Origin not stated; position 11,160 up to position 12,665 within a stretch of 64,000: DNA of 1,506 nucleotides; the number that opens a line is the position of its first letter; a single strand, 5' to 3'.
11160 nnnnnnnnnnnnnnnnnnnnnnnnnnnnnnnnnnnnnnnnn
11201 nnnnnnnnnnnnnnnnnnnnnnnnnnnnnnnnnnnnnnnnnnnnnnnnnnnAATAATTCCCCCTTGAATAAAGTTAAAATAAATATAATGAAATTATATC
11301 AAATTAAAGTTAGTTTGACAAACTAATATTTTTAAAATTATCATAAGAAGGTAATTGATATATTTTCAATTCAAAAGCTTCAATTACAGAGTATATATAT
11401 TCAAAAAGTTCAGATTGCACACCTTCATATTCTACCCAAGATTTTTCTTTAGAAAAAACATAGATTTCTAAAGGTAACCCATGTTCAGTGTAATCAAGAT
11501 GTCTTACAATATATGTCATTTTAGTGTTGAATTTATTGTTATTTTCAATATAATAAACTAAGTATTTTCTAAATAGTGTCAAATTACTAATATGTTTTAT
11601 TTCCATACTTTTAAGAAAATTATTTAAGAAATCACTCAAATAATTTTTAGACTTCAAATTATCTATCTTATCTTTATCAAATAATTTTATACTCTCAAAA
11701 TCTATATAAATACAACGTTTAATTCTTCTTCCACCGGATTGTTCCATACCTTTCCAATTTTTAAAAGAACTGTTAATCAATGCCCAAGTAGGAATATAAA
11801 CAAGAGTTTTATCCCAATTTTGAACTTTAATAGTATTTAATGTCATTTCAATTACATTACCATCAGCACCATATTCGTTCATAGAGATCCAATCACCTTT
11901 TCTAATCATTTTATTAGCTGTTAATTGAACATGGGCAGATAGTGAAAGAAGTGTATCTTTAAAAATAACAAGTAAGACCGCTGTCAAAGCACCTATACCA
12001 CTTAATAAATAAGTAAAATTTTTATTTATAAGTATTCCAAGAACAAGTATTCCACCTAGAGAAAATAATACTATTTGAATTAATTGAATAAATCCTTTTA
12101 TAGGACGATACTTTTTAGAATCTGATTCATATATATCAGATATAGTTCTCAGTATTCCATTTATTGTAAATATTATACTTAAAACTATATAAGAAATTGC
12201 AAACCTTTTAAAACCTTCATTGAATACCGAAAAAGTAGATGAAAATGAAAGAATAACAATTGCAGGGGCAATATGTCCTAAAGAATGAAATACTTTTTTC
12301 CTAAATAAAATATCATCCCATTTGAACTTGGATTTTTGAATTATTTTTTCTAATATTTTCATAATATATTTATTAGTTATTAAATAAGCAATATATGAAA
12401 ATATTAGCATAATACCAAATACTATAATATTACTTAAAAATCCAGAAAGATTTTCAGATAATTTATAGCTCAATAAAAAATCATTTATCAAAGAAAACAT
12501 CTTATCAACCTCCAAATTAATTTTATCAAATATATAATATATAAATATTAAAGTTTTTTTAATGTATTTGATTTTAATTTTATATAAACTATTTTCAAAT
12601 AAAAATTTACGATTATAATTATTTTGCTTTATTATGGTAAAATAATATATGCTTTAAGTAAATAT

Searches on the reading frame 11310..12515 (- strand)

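Call 6: search_protein_families(library=pfam, proteins=[window:11310-12515:-], max_evalue=0.01)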
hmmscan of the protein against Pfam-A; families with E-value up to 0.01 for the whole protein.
window:11310-12515:- (401 aa): 1 family
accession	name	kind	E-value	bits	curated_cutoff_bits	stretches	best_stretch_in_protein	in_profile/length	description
PF00924.24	MS_channel_2nd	-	6.2e-14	52.3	20.2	1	189-255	3-67/68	Mechanosensitive ion channel, beta-domain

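Call 7: search_protein_families(library=ncbifam, proteins=[window:11310-12515:-], max_evalue=0.01)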
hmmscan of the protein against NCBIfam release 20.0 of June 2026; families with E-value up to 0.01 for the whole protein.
window:11310-12515:- (401 aa): 0 families
